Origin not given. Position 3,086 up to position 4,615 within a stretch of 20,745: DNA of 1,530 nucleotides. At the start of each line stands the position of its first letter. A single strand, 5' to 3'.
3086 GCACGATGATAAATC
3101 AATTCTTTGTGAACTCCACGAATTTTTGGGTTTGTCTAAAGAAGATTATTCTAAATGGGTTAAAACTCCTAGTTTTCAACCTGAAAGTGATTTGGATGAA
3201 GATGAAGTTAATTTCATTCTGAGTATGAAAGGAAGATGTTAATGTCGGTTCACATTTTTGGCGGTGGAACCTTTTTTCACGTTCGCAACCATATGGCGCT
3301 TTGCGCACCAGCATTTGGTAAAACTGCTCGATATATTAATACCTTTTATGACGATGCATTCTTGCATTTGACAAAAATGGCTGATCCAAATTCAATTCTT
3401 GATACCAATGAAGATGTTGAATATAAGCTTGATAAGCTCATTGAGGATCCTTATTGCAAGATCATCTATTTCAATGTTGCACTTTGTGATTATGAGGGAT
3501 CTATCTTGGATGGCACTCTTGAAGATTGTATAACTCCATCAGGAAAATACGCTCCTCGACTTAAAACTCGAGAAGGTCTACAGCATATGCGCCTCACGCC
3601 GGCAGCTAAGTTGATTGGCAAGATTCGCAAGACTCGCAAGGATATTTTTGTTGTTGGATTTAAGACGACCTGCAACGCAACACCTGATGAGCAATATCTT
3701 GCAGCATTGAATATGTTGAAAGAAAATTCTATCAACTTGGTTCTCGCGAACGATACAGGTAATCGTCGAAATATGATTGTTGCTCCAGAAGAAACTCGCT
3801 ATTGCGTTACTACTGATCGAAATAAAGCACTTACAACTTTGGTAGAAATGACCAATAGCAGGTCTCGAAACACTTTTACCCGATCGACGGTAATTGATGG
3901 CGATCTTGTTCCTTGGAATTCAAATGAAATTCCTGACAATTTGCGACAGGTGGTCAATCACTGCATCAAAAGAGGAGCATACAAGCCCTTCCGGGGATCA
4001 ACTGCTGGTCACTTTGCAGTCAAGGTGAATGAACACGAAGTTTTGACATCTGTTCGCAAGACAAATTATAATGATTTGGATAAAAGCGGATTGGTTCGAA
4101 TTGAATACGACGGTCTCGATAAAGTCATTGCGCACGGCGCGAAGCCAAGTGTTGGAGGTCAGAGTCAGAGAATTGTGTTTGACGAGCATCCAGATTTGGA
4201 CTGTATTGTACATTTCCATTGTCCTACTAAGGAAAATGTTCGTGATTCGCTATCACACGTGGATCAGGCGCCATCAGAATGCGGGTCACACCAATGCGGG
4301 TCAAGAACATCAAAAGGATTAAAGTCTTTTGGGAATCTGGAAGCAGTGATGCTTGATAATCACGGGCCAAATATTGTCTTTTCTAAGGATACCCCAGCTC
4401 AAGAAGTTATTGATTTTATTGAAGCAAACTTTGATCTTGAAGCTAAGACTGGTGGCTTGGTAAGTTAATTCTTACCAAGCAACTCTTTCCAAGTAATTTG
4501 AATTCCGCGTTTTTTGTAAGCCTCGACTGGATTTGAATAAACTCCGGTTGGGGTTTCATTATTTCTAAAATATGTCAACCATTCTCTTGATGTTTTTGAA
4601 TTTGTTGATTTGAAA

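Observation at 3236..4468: Unusual fusion: CoaB-like (DFP) ligase domain plus a class II aldolase/adducin-like metal-binding domain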

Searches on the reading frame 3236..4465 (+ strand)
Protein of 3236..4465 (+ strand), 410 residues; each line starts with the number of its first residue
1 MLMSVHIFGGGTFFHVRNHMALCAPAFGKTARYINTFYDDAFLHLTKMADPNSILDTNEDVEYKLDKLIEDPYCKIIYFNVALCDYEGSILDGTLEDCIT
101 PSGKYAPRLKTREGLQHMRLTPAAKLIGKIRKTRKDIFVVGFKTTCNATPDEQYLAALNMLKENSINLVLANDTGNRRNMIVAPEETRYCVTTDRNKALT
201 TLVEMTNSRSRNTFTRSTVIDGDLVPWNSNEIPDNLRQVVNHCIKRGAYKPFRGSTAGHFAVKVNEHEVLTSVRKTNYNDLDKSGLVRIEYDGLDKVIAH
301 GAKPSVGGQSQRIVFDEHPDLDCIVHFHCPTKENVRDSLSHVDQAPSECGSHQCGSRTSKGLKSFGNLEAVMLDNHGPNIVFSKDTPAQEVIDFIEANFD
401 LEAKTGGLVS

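Call 3: search_protein_families(library=pfam, proteins=[window:3236-4465:+], max_evalue=1)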
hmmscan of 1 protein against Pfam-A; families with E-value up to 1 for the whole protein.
window:3236-4465:+ (410 aa): 1 family
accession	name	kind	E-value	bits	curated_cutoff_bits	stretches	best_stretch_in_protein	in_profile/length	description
PF00596.27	Aldolase_II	-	1.7e-08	35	22.2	1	254-331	17-94/183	Class II Aldolase and Adducin N-terminal domain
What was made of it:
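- On CoaB / PPCS (EC 6.3.2.5; PF04127, TIGR00521, TIGR02114, NF005231): No Pfam DFP hit for this protein at E<=1 (call 3).
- On Class II aldolase/adducin superfamily (PF00596): 35 bits vs 22.2, E=1.7e-8 (call 3)
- Checked: C-terminal half: Pfam Aldolase_II scores E=1.7e-8, 35 bits against a cutoff of 22.2 (call 3).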

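Call 4: search_protein_families(library=phrogs, proteins=[window:3236-4465:+], max_evalue=0.1)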
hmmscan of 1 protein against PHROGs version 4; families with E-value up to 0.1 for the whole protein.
window:3236-4465:+ (410 aa): 2 families
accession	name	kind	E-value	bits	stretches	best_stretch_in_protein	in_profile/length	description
phrog_35624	-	unknown function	3.6e-37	129.1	1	5-202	4-193/210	-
phrog_13212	-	unknown function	2.8e-06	28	1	251-333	16-96/210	-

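Call 5: search_protein_families(library=ncbifam, proteins=[window:3236-4465:+], max_evalue=1)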
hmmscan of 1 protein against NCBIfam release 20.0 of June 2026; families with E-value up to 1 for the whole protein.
window:3236-4465:+ (410 aa): 11 families
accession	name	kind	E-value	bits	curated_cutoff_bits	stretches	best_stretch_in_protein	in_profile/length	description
NF005231.0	PRK06732.1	equivalog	3.9e-06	26.8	265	1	104-176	119-191/229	phosphopantothenate--cysteine ligase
TIGR00521.1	coaBC_dfp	equivalog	0.00013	21.1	219.7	1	108-179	288-356/392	bifunctional phosphopantothenoylcysteine decarboxylase/phosphopantothenate--cysteine ligase CoaBC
TIGR02114.1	coaB_strep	equivalog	0.00016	21.5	217.2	1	97-174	112-189/228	phosphopantothenate--cysteine ligase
NF043034.1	OxoTetrPhDc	equivalog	0.00063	19.6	250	1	255-330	24-96/205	3-oxo-tetronate 4-phosphate decarboxylase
NF006672.0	PRK09220.1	equivalog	0.00091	18.7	226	1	249-331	24-104/209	methylthioribulose 1-phosphate dehydratase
NF005123.0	PRK06557.1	subfamily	0.0029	17.3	251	1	256-329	32-104/223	L-ribulose-5-phosphate 4-epimerase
NF006047.0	PRK08193.1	subfamily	0.017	14.7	257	1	277-330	47-98/231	L-ribulose-5-phosphate 4-epimerase AraD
NF007199.0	PRK09620.1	equivalog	0.021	14.2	248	1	121-198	130-203/229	hypothetical protein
TIGR03328.1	salvage_mtnB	equivalog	0.03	13.8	137.05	1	255-331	16-91/194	methylthioribulose 1-phosphate dehydratase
NF005984.0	PRK08087.1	subfamily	0.082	12.6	264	1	237-329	8-95/215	L-fuculose-phosphate aldolase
NF005302.0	PRK06833.1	equivalog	0.085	12.3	264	1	256-331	26-100/214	L-fuculose-phosphate aldolase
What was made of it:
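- On CoaB / PPCS (EC 6.3.2.5; PF04127, TIGR00521, TIGR02114, NF005231): NCBIfam scores are 26.8 bits vs cutoff 265, 21.1 vs 219.7 and 21.5 vs 217.2 (call 5).
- On Specific class II aldolase enzymes (FucA, AraD, MtnB, OtnC equivalogs): FucA scores 12.6 vs 264 (call 5).
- Closest known: Phosphopantothenate-cysteine ligase. Different: Only 12-18% identical and far below the equivalog cutoffs (call 5).
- Closest known: Class II aldolase/adducin superfamily. Different: The domain is shorter (~190 aa), has an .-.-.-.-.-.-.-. insert with two universal Cys, and scores far below every equivalog cutoff (call 5).
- Checked: N-terminal half: sequence hits to CoaB models are weak (NCBIfam E=4e-6, far below cutoffs; call 5) and there is no Pfam DFP hit for this protein itself (call 3).
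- Scores are far below the CoaB equivalog cutoffs (26.8 vs 265; call 5).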

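Call 6: search_solved_structures(query=window:3236-4465:+, max_evalue=10, show_alignments=3)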
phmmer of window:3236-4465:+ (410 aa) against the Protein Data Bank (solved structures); distinct sequences matched with E-value up to 10: 6.
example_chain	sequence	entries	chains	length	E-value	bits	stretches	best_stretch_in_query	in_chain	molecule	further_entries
2gk4_A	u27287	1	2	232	0.037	16.2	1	95-174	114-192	conserved hypothetical protein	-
2irp_A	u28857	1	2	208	0.039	16.2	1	252-332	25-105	Putative aldolase class 2 protein aq_1979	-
1e46_P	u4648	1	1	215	0.26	13.5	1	236-339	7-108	L-FUCULOSE 1-PHOSPHATE ALDOLASE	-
1e47_P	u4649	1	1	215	0.49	12.6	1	236-339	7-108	L-FUCULOSE 1-PHOSPHATE ALDOLASE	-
1e48_P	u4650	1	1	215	0.6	12.3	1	236-329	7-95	L-FUCULOSE 1-PHOSPHATE ALDOLASE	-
1e4b_P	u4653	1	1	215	0.67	12.1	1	236-339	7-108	L-FUCULOSE 1-PHOSPHATE ALDOLASE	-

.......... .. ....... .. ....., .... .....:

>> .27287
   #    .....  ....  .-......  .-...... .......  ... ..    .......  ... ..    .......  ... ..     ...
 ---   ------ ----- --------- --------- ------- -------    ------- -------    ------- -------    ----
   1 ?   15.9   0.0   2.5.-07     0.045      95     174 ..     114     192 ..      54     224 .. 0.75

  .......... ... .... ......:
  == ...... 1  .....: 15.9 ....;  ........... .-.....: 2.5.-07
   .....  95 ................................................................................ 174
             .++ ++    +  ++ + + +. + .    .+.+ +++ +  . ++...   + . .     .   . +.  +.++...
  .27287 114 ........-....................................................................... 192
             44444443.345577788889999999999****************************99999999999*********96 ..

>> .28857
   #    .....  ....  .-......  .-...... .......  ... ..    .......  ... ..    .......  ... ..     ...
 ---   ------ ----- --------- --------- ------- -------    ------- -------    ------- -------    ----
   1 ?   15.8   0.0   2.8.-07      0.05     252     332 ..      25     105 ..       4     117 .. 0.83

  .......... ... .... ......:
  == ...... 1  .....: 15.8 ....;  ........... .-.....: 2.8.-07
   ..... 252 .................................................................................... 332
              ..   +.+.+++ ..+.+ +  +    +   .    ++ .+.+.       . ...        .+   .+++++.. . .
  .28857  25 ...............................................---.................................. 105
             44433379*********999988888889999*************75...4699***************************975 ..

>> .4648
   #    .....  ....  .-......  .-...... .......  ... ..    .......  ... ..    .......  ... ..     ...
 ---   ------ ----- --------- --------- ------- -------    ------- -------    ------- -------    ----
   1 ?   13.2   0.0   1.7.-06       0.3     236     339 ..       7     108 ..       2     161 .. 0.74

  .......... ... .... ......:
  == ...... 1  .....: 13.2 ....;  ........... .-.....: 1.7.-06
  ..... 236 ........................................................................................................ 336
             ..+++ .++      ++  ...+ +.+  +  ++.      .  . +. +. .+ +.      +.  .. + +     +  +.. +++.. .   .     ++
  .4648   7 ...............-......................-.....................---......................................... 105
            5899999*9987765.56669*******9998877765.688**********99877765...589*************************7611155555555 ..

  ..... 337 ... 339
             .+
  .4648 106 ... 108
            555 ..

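Call 8: find_homologous_proteins(query=window:3236-4465:+)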
Query window:3236-4465:+ (410 aa): 3539 proteins with E <= 0.001 among 5555 candidates; the best 120 are listed.
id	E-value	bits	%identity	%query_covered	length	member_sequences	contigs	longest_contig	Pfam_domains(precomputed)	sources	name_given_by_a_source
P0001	2.8e-280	947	100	100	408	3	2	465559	PF00596.28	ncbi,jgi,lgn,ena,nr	ncbi:MAG: hypothetical protein M0R77_18405 [Gammaproteobacteria bacterium]|nr:hypothetical protein [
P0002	7.9e-253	857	90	100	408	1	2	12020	PF00596.28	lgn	-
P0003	4.4e-245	831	88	100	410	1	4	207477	PF00596.28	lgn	-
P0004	2.9e-238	809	85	99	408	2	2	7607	PF00596.28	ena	-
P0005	8.7e-237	804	87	99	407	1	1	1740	PF00596.28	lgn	-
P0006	8.6e-235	797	85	99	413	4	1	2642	PF00596.28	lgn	-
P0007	1.4e-234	796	86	99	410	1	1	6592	PF00596.28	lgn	-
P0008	8.2e-233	791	85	99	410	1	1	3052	PF00596.28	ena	-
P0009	2.0e-226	770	82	99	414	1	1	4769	PF00596.28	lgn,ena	-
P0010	8.4e-226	768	83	99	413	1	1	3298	PF00596.28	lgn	-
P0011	2.3e-217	740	79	99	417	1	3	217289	PF00596.28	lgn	-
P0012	8.3e-215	731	78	99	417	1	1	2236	PF00596.28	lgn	-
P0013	5.0e-214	729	77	99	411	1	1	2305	PF00596.28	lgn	-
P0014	2.3e-211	720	77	100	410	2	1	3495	PF00596.28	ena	-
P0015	5.5e-211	719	76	99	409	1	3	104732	PF00596.28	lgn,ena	-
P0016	1.6e-206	704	76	99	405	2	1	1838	PF00596.28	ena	-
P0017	1.3e-205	701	74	99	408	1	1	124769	PF00596.28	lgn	-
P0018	1.2e-197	675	75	100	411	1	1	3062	PF00596.28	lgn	-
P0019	5.1e-186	637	69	100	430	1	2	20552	PF00596.28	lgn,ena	-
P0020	1.6e-185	635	71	99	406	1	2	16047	PF00596.28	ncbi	-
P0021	3.7e-185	634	70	99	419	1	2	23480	PF00596.28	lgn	-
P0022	8.8e-185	633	70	99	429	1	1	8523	PF00596.28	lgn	-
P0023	1.2e-179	616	68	100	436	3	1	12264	PF00596.28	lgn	-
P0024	4.1e-179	614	69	99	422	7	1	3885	PF00596.28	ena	-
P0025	5.9e-177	607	69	100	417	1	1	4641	PF00596.28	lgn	-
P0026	1.7e-176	605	66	99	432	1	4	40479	PF00596.28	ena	-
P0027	1.9e-176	605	67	99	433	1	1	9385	PF00596.28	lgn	-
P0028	4.2e-176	604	67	99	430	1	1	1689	PF00596.28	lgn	-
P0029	5.5e-176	604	68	100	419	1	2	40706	PF00596.28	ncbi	-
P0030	4.9e-172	591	66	99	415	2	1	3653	PF00596.28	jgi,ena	-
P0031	1.1e-168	579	65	99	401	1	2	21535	PF00596.28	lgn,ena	-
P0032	2.0e-168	579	65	100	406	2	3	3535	PF00596.28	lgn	-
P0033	1.2e-167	576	64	100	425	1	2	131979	PF00596.28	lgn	-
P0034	1.9e-166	572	61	100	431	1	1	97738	PF00596.28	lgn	-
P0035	2.4e-166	572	63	100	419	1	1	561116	PF00596.28,PF04127.23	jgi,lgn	jgi:hypothetical protein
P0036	5.6e-166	571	64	99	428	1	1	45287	PF00596.28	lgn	-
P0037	2.7e-165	568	64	99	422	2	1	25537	PF00596.28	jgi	jgi:hypothetical protein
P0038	7.7e-165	567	60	99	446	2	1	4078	PF00596.28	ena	-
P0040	2.5e-164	565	64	99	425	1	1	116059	PF00596.28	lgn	-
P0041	2.5e-163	562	63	99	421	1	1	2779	PF00596.28,PF04127.23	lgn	-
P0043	6.5e-163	561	62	100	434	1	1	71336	PF00596.28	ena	-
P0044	7.3e-163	560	58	99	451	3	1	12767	PF00596.28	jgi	jgi:hypothetical protein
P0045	7.4e-163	560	64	100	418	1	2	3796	PF00596.28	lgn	-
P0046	3.2e-162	558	63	100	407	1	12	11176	PF00596.28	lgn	-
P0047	6.8e-162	557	63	99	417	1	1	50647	PF00596.28,PF04127.23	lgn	-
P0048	1.1e-161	556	62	99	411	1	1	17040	PF00596.28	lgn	-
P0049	4.6e-161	554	63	99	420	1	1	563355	PF00596.28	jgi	jgi:hypothetical protein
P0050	6.9e-161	554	62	100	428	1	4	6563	PF00596.28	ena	-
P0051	7.2e-161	554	61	99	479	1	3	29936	PF00596.28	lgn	-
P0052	9.5e-161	553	62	99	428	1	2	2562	PF00596.28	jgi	jgi:hypothetical protein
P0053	1.1e-160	553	61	100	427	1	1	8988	PF00596.28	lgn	-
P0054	3.2e-160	552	61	99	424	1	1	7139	PF00596.28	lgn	-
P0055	2.4e-159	549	63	99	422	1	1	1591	PF00596.28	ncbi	-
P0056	5.7e-159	548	62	99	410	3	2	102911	PF00596.28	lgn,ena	-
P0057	9.4e-159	547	58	100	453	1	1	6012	PF00596.28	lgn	-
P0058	1.9e-158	546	60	99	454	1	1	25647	PF00596.28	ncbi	-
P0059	2.4e-158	545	62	99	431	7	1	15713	PF00596.28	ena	-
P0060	2.8e-158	545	61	99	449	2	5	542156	PF00596.28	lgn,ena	-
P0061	3.0e-158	545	62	99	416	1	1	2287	PF00596.28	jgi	jgi:hypothetical protein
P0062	5.7e-158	544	62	99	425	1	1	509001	PF00596.28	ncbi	-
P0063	6.0e-158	544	59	100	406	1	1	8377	PF00596.28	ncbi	-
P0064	7.4e-158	544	60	99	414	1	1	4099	PF00596.28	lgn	-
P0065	8.3e-158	544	61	100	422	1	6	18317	PF00596.28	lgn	-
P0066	9.5e-158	543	60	99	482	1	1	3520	PF00596.28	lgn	-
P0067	9.6e-158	543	60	99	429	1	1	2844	PF00596.28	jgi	jgi:hypothetical protein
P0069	1.3e-157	543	64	99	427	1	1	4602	PF00596.28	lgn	-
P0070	1.8e-157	543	60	99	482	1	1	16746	PF00596.28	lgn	-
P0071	2.7e-157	542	61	100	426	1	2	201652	PF00596.28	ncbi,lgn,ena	-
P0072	5.9e-157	541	62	99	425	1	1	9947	PF00596.28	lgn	-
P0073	6.3e-157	541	61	99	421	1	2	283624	PF00596.28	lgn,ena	-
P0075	7.6e-157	541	59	99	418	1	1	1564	PF00596.28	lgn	-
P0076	8.3e-157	540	60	99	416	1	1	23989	PF00596.28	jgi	jgi:hypothetical protein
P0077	8.5e-157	540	61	99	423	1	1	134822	PF00596.28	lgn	-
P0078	9.7e-157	540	61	100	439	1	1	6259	PF00596.28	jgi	jgi:hypothetical protein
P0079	1.1e-156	540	58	100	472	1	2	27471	PF00596.28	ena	-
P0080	2.0e-156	539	60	99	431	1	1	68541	PF00596.28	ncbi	-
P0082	6.1e-156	538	60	99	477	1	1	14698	PF00596.28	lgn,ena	-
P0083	6.8e-156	537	61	99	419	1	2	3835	PF00596.28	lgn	-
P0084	1.3e-155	537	61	100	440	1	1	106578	PF00596.28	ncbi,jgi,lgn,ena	jgi:hypothetical protein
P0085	1.4e-155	536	60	99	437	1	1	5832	PF00596.28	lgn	-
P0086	2.0e-155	536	62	99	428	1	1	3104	PF00596.28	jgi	jgi:hypothetical protein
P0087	2.2e-155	536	60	100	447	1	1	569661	PF00596.28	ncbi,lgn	-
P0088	2.6e-155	535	60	100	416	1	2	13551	PF00596.28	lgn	-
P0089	3.0e-155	535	61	100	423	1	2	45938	PF00596.28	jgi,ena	-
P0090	3.0e-155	535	60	99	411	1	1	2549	PF00596.28,PF04127.23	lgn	-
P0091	3.2e-155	535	60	99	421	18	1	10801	PF00596.28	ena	-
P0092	3.3e-155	535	61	100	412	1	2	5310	PF00596.28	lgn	-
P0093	4.1e-155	535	59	99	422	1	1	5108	PF00596.28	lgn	-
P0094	4.8e-155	535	59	99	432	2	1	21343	PF00596.28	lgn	-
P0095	6.0e-155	534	59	99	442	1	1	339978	PF00596.28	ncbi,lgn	-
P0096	7.5e-155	534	59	100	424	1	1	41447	PF00596.28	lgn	-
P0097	9.5e-155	534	60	99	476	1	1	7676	PF00596.28,PF01381.29,PF13560.13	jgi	jgi:transcriptional regulator with XRE-family HTH domain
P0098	9.7e-155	534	60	100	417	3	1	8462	PF00596.28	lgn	-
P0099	9.8e-155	534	60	99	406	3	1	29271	PF00596.28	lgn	-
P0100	1.3e-154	533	60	99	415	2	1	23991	PF00596.28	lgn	-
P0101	1.4e-154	533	60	99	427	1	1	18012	PF00596.28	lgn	-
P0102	1.8e-154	533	59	99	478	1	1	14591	PF00596.28,PF13560.13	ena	-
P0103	2.4e-154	532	61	99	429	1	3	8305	PF00596.28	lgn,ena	-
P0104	3.5e-154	532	60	99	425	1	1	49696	PF00596.28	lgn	-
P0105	4.6e-154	531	60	99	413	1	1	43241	PF00596.28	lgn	-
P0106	5.9e-154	531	60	99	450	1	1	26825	PF00596.28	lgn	-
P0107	6.8e-154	531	59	99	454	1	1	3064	PF00596.28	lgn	-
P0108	6.9e-154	531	60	99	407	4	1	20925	PF00596.28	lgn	-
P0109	7.8e-154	531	61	99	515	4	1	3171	PF00596.28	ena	-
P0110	9.0e-154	530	59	100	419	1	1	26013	PF00596.28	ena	-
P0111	1.2e-153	530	61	100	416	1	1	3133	PF00596.28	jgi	-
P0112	1.5e-153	530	61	99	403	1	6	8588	PF00596.28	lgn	-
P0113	2.2e-153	529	57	100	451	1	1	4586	PF00596.28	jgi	jgi:hypothetical protein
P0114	2.2e-153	529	61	100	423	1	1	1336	PF00596.28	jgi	-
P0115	2.9e-153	529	56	100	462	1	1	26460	PF00596.28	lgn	-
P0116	3.1e-153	529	60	99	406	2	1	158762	PF00596.28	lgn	-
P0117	3.5e-153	528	61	99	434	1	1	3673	PF00596.28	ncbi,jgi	jgi:hypothetical protein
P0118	4.5e-153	528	60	99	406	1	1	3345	PF00596.28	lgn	-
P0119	4.6e-153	528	60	99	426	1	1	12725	PF00596.28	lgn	-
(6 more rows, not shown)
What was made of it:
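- Some homologs carry an XRE-HTH fusion (call 8).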

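Call 9: search_dna_similar(query=window:3236-4465:+, collection=phages, mode=protein, max_rows=40)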
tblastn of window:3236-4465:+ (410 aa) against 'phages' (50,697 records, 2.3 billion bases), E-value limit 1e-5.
Records with a match: 40; places in all: 40; records where one place covers at least 80% of the query: 1.
Best place of each record, by identity: <60% 40.
By first word of the organism name: Pseudomonas 28; Caulobacter 9; Bertelyvirus 2; uncultured 1.
By host as written in the record: Pseudomonas syringae pv. actinidiae 16; Caulobacter vibrioides CB15 11; - 3; Pseudomonas fluorescens SA1 2; Pseudomonas syringae pv. actinidiae ICMP 18800 2; Pseudomonas syringae pv. actinidiae K7#8 2; Pseudomonas syringae 1; Pseudomonas poae Z9_5 1; and 2 more.
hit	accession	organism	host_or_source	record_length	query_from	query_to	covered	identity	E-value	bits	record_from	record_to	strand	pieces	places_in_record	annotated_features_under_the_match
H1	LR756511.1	uncultured phage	metagenomic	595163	2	410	100%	52.9%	9e-134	429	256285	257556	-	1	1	record has no annotation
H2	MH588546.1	Caulobacter phage CcrBL9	Caulobacter vibrioides CB15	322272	5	211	50%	44.1%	2e-46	177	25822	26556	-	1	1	hypothetical protein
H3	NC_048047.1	Caulobacter phage CcrBL9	Caulobacter vibrioides CB15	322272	5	211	50%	44.1%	2e-46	177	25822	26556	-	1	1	hypothetical protein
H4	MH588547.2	Caulobacter phage CcrSC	Caulobacter vibrioides CB15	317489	5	209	50%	43.8%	4e-47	179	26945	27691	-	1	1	hypothetical protein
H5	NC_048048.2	Caulobacter phage CcrSC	Caulobacter vibrioides CB15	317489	5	209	50%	43.8%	4e-47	179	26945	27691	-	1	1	hypothetical protein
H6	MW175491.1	Pseudomonas phage PN09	Pseudomonas syringae pv. actinidiae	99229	5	256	61%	34.6%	4e-28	122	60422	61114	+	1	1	hypothetical protein (x2)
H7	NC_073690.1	Pseudomonas phage PN09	Pseudomonas syringae pv. actinidiae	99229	5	256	61%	34.6%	4e-28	122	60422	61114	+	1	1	hypothetical protein (x2)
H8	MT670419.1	Pseudomonas phage phiPsa315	Pseudomonas syringae pv. actinidiae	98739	5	245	59%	35.0%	7e-27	119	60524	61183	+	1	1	hypothetical protein (x2)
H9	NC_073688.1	Pseudomonas phage phiPsa315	Pseudomonas syringae pv. actinidiae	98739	5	245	59%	35.0%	7e-27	119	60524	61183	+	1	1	hypothetical protein (x2)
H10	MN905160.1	Pseudomonas phage PE09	Pseudomonas syringae pv. actinidiae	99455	5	245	59%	34.6%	8e-28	122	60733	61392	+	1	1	hypothetical protein (x2)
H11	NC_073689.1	Pseudomonas phage PE09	Pseudomonas syringae pv. actinidiae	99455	5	245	59%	34.6%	8e-28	122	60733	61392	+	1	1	hypothetical protein (x2)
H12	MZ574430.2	Caulobacter phage C2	Caulobacter vibrioides CB15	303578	1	197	48%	42.1%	6e-40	157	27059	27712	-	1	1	hypothetical protein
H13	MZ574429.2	Caulobacter phage C1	Caulobacter vibrioides CB15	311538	1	197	48%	42.1%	6e-40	157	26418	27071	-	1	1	hypothetical protein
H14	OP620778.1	Bertelyvirus sp.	Caulobacter vibrioides CB15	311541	1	197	48%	42.1%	6e-40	157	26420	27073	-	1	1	hypothetical protein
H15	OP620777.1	Bertelyvirus sp.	Caulobacter vibrioides CB15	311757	1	197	48%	42.1%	6e-40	157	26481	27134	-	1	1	hypothetical protein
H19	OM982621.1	Pseudomonas phage Astolliot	Pseudomonas syringae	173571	7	209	50%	39.7%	4e-30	128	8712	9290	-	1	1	hypothetical protein (x2)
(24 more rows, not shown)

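Call 10: get_annotated_region(hit=H6, flank=5000)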
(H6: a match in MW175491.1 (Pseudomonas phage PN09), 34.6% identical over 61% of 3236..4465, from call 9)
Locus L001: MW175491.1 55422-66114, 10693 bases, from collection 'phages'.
description: Pseudomonas phage PN09, complete genome.
organism: Pseudomonas phage PN09 (NCBI taxid 2782564)
taxonomy: Viruses; Duplodnaviria; Heunggongvirae; Uroviricota; Caudoviricetes; Otagovirus
host: Pseudomonas syringae pv. actinidiae; source: sewage; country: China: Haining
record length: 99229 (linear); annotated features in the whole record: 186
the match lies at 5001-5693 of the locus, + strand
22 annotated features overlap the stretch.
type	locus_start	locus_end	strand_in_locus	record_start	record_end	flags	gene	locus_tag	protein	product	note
CDS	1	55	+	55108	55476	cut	-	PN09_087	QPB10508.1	hypothetical protein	-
CDS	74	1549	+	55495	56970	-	-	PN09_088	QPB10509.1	hypothetical protein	-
CDS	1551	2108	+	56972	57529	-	-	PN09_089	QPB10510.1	endolysin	-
CDS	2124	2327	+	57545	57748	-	-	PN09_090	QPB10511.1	hypothetical protein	-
CDS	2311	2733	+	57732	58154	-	-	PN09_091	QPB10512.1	hypothetical protein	-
CDS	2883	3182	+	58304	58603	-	-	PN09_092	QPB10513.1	hypothetical protein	-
CDS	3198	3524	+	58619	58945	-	-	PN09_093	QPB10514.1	hypothetical protein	-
CDS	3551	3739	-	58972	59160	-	-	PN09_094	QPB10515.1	hypothetical protein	-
CDS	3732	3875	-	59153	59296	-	-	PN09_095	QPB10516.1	hypothetical protein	-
CDS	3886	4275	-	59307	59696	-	-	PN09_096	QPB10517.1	hypothetical protein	-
CDS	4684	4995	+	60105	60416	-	-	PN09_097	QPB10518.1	hypothetical protein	-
CDS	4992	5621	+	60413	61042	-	-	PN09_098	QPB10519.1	hypothetical protein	-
CDS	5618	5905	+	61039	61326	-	-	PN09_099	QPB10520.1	hypothetical protein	-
CDS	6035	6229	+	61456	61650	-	-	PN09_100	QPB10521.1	hypothetical protein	-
CDS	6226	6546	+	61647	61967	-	-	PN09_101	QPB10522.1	hypothetical protein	-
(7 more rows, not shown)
